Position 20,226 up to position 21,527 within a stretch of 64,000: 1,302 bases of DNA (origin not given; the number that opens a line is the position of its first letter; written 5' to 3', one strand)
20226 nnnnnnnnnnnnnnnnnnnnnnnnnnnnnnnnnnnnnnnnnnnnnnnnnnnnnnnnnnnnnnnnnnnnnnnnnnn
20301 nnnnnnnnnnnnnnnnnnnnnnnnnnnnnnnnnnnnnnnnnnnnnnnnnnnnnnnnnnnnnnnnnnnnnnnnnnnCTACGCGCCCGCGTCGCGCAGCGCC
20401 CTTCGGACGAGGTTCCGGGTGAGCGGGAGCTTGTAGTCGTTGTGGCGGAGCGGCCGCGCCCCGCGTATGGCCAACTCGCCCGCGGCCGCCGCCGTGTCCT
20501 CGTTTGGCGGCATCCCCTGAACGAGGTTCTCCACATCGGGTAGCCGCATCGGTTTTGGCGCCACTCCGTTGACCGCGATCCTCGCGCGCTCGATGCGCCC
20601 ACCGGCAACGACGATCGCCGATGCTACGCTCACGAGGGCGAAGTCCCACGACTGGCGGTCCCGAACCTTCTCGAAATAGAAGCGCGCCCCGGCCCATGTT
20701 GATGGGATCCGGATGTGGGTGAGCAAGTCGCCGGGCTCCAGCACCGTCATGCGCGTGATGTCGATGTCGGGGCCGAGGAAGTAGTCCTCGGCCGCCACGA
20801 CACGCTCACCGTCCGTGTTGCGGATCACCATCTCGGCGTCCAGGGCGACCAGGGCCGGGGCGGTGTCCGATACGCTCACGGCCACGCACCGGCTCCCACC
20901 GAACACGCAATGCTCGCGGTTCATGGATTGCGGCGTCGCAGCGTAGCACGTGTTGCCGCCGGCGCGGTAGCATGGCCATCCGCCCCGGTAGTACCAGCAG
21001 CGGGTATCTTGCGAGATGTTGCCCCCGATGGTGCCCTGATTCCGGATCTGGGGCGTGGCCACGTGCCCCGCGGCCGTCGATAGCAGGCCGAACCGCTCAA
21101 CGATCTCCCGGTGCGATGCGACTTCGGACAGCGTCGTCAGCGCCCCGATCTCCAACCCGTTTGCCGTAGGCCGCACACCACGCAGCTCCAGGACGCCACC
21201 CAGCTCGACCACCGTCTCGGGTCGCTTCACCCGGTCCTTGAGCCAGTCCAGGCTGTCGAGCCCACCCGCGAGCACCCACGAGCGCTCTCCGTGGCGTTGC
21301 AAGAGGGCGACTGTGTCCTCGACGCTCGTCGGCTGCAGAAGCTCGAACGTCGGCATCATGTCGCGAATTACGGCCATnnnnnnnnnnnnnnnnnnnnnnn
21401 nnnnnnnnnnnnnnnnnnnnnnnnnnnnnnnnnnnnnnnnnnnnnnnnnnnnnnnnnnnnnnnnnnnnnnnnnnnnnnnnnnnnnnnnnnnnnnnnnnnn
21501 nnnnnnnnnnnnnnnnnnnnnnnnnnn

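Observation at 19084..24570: Tat-exported Mo-hydroxylase wired to its own di-heme cytochrome b: a candidate quinone-reducing respiratory complex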

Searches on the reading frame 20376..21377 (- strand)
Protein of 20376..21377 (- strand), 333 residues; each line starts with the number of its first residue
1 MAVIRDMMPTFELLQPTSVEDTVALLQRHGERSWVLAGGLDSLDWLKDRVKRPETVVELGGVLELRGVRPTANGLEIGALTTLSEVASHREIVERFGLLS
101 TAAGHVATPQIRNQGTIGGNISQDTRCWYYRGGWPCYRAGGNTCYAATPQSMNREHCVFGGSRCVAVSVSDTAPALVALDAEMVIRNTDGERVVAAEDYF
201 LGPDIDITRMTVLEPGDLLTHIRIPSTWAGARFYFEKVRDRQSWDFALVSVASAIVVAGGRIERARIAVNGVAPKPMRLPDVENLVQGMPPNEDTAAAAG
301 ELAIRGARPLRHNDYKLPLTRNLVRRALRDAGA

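Call 5: search_protein_families(library=pfam, proteins=[window:20376-21377:-], max_evalue=0.01)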
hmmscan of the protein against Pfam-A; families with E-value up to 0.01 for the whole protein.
window:20376-21377:- (333 aa): 2 families
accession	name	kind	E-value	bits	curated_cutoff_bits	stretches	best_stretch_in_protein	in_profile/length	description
PF00941.27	FAD_binding_5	-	3.3e-45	154.4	27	1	10-226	2-169/170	FAD binding domain in molybdopterin dehydrogenase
PF03450.22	CO_deh_flav_C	-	5.3e-16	59.1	25.5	1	237-330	5-101/102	CO dehydrogenase flavoprotein C-terminal domain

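Call 6: search_protein_families(library=ncbifam, proteins=[window:20376-21377:-], max_evalue=0.01)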
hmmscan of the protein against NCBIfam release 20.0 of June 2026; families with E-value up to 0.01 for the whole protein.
window:20376-21377:- (333 aa): 7 families
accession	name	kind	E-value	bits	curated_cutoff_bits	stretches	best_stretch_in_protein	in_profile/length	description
TIGR03195.1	4hydrxCoA_B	equivalog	6.5e-53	179.9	404.55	1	9-298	3-282/321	4-hydroxybenzoyl-CoA reductase subunit beta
NF041019.1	glyceraldDH_beta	equivalog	8e-50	169.6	350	2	157-330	109-279/280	glyceraldehyde dehydrogenase subunit beta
NF043083.1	XdhB_XDHase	equivalog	1.3e-44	152.5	310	2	147-331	101-283/289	xanthine dehydrogenase subunit XdhB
NF007427.0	PRK09971.1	equivalog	6.9e-40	137.1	287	2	154-329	106-281/292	xanthine dehydrogenase FAD-binding subunit XdhB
TIGR02963.1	xanthine_xdhA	equivalog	2.1e-33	115.7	467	2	154-326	291-463/468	xanthine dehydrogenase small subunit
TIGR03199.1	pucC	equivalog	3.1e-29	102.1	306.05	2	16-123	1-108/264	xanthine dehydrogenase subunit C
TIGR03312.1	Se_sel_red_FAD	hypoth_equivalog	8.2e-14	51.4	241.5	2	13-122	4-107/257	molybdopterin-dependent oxidoreductase FAD-binding subunit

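Call 15: search_solved_structures(query=window:20376-21377:-, show_alignments=3)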
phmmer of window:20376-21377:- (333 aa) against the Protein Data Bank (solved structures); distinct sequences matched with E-value up to 0.001: 15.
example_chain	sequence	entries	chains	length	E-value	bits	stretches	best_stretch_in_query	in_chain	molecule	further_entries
5y6q_B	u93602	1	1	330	5.2e-54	186.8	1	17-332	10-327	Aldehyde oxidase medium subunit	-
1ffu_C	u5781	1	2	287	2.1e-36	128.9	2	8-123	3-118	CUTM, FLAVOPROTEIN OF CARBON MONOXIDE DEHYDROGENASE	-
5g5g_B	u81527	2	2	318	7.2e-36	127.1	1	33-331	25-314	PUTATIVE XANTHINE DEHYDROGENASE YAGR MOLYBDENUM-BINDING SU SUBUNIT | Aldehyde oxidoreductase FAD-binding subunit PaoB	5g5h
1ffv_C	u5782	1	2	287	5.5e-35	124.3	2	8-123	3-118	CUTM, FLAVOPROTEIN OF CARBON MONOXIDE DEHYDROGENASE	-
1rm6_B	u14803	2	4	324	7.5e-32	113.9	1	8-298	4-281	4-hydroxybenzoyl-CoA reductase beta subunit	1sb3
1zxi_C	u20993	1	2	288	2.7e-27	99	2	10-122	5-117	Carbon monoxide dehydrogenase medium chain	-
1n5w_C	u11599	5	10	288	2.7e-27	98.9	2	10-122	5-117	Carbon monoxide dehydrogenase medium chain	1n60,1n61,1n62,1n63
7dqx_B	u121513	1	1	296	2.1e-26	96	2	9-123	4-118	6-hydroxypseudooxynicotine dehydrogenase complex subunit alpha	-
7dqx_E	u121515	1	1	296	2.2e-26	96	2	9-123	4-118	6-hydroxypseudooxynicotine dehydrogenase complex subunit alpha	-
4zoh_B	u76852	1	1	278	4.1e-25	91.8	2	171-328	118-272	Putative oxidoreductase FAD-binding subunit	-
8uem_B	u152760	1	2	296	4.6e-25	91.6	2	160-331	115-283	Carbon monoxide dehydrogenase medium chain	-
3hrd_C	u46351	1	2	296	4.3e-22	81.9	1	9-124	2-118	Nicotinate dehydrogenase FAD-subunit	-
1t3q_C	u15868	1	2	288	3.8e-21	78.8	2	176-328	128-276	quinoline 2-oxidoreductase medium subunit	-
1jro_A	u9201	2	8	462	3.5e-15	59.1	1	169-311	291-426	xanthine dehydrogenase, chain A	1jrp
2w3r_A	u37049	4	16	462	3.8e-15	59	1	169-311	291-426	XANTHINE DEHYDROGENASE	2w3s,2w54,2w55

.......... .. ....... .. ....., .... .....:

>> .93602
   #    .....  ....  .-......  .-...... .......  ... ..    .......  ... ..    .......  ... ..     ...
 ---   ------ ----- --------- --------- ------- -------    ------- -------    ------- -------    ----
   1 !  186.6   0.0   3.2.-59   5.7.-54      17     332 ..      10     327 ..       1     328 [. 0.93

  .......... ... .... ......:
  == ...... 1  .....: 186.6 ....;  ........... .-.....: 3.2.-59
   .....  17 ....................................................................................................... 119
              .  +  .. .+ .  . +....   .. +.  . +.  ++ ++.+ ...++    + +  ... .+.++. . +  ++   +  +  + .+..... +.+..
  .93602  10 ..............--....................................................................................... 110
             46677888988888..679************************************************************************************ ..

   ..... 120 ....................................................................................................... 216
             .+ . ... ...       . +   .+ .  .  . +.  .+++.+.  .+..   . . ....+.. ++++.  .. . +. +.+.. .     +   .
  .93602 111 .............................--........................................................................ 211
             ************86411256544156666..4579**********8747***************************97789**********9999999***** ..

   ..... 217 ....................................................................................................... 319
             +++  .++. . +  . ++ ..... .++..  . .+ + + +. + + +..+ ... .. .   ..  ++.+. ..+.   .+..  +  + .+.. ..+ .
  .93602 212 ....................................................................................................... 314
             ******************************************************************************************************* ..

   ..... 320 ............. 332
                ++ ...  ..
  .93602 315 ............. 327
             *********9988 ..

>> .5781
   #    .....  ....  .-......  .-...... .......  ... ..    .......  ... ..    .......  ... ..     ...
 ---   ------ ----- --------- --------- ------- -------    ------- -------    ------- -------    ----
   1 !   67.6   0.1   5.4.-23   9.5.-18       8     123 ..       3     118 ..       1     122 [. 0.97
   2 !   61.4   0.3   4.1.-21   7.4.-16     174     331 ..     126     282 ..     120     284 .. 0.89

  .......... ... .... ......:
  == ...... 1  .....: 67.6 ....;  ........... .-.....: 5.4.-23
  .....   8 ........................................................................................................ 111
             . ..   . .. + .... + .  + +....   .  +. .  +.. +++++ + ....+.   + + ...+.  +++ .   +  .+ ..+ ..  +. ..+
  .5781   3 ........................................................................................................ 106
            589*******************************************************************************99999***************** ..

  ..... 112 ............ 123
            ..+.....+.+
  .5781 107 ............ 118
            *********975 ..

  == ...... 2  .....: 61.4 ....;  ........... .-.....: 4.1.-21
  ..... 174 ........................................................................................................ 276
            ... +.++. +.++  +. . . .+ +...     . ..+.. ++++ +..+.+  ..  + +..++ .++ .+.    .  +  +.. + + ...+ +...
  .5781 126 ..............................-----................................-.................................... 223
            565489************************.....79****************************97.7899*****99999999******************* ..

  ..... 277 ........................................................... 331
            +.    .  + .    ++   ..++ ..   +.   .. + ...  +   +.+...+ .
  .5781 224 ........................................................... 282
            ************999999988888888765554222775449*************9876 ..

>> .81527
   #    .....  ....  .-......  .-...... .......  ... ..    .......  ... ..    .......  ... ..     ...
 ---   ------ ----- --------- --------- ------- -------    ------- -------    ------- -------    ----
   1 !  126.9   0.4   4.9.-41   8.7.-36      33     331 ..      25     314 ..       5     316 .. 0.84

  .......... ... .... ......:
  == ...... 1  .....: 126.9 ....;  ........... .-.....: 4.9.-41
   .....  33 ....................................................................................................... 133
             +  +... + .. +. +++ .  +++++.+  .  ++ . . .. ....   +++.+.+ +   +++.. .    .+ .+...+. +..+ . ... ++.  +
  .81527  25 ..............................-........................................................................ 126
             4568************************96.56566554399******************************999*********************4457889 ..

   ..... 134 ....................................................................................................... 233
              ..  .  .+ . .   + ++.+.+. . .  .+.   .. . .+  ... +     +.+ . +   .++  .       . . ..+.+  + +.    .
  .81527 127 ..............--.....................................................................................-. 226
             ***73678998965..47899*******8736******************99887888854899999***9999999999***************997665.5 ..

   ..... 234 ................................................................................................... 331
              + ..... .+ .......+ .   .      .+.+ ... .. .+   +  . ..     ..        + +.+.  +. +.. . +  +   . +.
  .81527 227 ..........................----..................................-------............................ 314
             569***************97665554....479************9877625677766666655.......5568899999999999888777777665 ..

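Call 76: find_related_loci(query=A4, collection=metagenome_contigs, flank=6000)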
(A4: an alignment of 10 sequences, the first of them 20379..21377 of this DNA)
Query A4 (333 aa) in metagenome_contigs; peptide patterns used: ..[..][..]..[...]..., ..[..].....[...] (x = any residue, [..] = any of these).
600 stretches matched a pattern (row limit reached: there are more); 592 encode a relative of the query (tblastn E <= 1e-3); the best 80 are kept; 80 distinct loci.
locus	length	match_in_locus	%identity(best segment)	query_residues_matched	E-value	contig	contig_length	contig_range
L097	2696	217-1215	73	1-333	5e-176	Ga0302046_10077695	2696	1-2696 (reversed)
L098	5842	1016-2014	68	1-333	5e-157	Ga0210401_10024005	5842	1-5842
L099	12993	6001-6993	67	1-331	1e-155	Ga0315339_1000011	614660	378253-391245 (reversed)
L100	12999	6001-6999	67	1-333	2e-154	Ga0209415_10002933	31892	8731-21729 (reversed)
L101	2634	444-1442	71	1-333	5e-164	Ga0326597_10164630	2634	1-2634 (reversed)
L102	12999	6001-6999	65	1-333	7e-154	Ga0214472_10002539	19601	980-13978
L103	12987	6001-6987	67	1-329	2e-153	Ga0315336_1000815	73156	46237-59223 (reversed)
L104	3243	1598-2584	69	1-329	4e-160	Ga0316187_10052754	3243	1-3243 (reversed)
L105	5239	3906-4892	67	1-329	4e-155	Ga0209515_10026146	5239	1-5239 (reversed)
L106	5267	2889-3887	67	1-333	5e-155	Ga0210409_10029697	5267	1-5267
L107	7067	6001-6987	66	1-329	6e-153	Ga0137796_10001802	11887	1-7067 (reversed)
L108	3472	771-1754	67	1-328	4e-159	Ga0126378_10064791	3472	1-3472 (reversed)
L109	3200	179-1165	66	1-329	4e-160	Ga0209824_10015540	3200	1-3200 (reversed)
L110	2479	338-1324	69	1-329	2e-162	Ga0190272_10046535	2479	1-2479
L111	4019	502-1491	66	1-329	5e-157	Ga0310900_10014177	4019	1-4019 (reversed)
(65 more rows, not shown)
